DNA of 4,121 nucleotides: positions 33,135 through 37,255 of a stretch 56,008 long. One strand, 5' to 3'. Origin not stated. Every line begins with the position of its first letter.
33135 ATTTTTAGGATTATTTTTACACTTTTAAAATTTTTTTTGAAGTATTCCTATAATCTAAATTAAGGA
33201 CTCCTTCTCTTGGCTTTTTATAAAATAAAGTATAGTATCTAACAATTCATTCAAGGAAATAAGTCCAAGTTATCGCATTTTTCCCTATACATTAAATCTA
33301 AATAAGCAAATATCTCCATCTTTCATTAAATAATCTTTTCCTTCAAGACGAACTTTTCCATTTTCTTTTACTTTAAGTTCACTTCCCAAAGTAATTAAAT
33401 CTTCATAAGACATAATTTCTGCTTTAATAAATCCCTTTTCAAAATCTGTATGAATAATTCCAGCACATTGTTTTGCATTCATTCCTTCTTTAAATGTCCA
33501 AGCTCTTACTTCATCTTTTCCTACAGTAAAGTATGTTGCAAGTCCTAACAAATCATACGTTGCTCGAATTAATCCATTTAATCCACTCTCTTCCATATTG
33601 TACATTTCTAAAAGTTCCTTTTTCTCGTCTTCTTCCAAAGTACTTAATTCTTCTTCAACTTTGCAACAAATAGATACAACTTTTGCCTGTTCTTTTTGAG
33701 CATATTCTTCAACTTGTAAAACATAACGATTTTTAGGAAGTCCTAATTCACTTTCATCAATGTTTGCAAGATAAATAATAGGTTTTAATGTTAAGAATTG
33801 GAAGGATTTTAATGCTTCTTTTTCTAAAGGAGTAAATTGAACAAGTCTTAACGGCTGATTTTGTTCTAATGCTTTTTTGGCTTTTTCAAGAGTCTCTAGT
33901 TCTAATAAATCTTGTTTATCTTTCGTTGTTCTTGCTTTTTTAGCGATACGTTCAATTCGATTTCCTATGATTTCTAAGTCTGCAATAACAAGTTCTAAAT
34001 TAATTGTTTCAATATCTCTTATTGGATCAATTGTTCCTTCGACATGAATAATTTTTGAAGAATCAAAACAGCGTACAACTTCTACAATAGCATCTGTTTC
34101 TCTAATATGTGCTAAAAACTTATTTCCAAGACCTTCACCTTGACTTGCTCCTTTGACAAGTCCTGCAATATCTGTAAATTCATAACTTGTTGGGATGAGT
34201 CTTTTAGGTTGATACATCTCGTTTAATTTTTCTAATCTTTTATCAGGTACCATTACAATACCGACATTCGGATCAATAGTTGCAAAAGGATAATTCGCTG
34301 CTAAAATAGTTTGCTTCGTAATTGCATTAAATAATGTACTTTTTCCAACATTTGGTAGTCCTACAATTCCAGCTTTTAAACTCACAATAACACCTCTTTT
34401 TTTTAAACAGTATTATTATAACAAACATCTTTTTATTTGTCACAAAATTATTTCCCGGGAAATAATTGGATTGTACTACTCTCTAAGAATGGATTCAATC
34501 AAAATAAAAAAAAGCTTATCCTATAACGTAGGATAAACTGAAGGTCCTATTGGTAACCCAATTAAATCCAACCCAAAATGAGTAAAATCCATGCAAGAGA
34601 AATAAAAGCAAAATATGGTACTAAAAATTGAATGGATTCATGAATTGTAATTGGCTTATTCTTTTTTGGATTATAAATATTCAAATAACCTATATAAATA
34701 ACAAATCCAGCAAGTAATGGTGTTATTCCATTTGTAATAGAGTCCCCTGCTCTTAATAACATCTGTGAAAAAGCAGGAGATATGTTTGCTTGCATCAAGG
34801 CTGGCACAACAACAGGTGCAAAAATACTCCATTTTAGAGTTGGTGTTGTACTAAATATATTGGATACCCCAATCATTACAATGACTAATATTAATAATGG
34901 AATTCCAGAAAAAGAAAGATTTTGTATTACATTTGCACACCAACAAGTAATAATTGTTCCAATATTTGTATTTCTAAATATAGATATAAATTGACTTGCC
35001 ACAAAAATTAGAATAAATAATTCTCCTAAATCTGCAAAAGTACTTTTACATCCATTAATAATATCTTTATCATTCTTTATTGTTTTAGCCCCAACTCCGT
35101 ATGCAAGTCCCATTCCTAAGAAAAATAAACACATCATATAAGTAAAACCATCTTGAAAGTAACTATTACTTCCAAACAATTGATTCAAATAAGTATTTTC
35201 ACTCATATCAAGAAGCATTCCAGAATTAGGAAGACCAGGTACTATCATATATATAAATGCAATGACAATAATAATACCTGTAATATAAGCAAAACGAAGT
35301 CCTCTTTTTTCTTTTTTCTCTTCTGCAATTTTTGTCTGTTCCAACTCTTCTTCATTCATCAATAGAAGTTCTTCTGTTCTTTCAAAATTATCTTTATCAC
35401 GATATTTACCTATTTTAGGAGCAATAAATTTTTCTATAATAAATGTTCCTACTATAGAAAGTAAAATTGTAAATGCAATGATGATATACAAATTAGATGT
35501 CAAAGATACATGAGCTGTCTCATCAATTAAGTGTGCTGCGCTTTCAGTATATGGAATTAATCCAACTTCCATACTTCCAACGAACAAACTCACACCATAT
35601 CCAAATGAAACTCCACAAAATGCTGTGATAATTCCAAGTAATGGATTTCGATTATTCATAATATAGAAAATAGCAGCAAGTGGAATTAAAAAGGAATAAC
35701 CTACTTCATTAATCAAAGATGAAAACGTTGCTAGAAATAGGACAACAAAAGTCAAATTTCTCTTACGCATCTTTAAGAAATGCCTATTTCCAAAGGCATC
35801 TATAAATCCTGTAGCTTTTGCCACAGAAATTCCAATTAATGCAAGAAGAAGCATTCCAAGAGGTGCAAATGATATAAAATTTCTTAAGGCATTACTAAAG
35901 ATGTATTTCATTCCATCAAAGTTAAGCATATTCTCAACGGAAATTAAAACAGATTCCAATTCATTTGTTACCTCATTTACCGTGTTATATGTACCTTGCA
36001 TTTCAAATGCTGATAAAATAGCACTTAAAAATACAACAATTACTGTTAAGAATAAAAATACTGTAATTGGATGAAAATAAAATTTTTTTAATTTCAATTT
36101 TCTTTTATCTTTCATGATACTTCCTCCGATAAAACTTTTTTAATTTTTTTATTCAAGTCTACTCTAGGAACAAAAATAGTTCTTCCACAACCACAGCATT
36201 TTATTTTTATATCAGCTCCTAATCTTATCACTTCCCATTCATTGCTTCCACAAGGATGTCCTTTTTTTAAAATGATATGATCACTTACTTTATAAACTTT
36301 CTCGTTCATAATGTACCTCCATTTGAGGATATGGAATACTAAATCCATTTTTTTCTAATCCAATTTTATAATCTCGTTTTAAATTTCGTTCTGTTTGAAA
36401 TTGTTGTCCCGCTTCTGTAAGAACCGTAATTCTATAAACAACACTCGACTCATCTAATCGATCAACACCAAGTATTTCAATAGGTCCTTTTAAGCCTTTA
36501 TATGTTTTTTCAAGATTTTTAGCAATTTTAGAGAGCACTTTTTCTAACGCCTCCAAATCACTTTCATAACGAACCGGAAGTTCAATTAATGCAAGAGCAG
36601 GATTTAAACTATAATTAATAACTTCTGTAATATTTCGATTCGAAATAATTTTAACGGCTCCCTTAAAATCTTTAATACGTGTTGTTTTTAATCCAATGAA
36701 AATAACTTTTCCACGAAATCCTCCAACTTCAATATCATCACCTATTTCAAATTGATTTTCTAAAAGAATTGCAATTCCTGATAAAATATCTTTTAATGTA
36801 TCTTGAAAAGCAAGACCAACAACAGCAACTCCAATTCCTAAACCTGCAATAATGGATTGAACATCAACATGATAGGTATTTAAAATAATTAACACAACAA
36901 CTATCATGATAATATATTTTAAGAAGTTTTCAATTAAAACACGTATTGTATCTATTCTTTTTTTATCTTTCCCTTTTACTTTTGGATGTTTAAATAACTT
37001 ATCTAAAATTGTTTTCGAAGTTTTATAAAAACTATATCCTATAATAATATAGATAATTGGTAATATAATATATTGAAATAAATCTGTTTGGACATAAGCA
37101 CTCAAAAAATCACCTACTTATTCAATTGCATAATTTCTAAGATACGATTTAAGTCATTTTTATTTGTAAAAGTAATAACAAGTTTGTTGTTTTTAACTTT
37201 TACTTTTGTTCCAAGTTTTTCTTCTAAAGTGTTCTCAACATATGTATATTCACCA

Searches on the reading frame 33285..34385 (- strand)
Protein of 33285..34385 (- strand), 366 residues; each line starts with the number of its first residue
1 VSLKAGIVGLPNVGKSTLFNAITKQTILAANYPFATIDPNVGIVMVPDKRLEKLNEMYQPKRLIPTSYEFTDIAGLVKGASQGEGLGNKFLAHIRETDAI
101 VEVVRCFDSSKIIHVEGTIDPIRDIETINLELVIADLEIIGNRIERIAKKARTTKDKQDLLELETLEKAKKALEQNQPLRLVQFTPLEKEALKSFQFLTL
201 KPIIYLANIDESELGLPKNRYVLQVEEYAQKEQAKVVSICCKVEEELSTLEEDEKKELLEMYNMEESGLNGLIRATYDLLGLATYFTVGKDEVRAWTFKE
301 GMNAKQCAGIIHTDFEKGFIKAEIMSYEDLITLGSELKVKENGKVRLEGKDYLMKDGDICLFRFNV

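Call 7: search_protein_families(library=pfam, proteins=[window:33285-34385:-])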
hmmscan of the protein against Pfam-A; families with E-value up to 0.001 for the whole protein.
window:33285-34385:- (366 aa): 3 families
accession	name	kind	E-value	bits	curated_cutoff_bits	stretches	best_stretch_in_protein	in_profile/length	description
PF06071.19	YchF-GTPase_C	-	2.5e-39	133.7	27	1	282-365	1-84/84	Protein of unknown function (DUF933)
PF01926.29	MMR_HSR1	-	7.2e-22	78.1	21.9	1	5-114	2-91/113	50S ribosome-binding GTPase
PF02421.24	FeoB_N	-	4.6e-08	33.2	27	1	6-50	4-48/156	Ferrous iron transport protein B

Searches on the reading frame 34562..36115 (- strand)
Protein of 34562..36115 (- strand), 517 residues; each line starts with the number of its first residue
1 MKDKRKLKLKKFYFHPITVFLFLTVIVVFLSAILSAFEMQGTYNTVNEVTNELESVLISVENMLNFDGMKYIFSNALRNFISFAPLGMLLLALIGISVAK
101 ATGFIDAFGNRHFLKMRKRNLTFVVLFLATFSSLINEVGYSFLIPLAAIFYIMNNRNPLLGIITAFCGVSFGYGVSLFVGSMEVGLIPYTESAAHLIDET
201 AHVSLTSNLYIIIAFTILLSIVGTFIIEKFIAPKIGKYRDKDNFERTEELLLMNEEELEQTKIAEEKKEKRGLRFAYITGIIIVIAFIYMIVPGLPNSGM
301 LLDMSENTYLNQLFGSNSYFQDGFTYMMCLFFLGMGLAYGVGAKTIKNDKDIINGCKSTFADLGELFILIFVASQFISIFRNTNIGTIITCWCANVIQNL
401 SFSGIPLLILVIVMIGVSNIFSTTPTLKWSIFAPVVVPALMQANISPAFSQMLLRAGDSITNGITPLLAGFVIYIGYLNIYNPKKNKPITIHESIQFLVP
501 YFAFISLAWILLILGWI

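Call 7: search_protein_families(library=pfam, proteins=[window:34562-36115:-])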
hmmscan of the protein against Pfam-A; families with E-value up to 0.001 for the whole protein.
window:34562-36115:- (517 aa): 1 family
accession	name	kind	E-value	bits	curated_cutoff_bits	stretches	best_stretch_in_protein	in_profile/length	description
PF03806.19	ABG_transport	-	4e-102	342.5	27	1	15-517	15-488/502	AbgT putative transporter family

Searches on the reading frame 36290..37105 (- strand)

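Call 7: search_protein_families(library=pfam, proteins=[window:36290-37105:-])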
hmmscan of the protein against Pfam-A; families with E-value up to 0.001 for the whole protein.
window:36290-37105:- (271 aa): 3 families
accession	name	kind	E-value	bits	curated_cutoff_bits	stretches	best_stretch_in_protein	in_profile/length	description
PF00924.24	MS_channel_2nd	-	1e-16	61.2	20.2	1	102-166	1-67/68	Mechanosensitive ion channel, beta-domain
PF21088.3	MS_channel_1st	-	3.7e-07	30.4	23.1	1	60-101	1-42/42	Mechanosensitive ion channel, transmembrane helices 2/3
PF21082.3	MS_channel_3rd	-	1.1e-05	26.2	21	1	175-256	4-87/88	Mechanosensitive ion channel MscS, C-terminal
